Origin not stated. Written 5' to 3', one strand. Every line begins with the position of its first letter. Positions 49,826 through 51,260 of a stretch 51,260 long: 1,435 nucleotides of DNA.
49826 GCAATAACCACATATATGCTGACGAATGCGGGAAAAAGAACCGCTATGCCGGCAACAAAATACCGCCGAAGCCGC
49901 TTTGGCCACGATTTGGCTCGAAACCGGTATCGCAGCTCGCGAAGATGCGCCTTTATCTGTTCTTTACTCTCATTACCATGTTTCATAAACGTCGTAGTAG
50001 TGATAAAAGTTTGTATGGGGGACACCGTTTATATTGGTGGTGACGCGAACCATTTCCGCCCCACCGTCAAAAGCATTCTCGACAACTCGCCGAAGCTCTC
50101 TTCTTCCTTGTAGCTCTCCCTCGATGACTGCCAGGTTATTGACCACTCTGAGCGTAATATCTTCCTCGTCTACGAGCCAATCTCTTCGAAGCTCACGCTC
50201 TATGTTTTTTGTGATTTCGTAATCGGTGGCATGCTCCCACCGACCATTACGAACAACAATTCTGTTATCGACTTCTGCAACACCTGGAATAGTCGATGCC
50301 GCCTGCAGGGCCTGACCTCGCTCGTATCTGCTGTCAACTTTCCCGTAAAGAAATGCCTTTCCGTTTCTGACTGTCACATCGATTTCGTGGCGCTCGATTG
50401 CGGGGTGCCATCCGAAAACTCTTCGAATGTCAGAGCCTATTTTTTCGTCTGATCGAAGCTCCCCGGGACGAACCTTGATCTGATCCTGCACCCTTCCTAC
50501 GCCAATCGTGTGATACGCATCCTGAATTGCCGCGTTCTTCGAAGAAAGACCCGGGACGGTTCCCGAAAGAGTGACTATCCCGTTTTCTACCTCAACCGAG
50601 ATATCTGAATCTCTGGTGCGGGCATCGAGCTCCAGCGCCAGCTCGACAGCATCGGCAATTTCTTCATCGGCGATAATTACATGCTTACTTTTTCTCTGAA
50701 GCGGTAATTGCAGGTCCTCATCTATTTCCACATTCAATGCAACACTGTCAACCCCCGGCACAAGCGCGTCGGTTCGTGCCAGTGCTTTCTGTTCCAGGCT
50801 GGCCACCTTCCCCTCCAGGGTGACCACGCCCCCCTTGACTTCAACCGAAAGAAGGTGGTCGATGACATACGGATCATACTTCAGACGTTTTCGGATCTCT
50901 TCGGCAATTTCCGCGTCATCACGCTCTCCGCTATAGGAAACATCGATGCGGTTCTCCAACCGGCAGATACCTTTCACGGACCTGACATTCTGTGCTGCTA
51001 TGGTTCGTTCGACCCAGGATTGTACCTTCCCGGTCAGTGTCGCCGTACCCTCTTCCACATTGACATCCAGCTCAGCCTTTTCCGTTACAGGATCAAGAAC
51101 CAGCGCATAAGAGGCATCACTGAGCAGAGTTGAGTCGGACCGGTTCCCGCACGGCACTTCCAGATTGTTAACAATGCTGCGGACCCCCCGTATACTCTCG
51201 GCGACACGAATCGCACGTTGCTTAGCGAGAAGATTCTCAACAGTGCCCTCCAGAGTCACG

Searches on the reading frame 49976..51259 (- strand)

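Call 50: search_protein_families(library=pfam, proteins=[window:49976-51259:-], max_evalue=0.001)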
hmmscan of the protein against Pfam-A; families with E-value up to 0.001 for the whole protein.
window:49976-51259:- (428 aa): 1 family
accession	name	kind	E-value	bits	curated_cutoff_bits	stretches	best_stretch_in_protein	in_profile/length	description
PF04972.22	BON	-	8.3e-62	205.8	27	5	270-338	1-69/69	BON domain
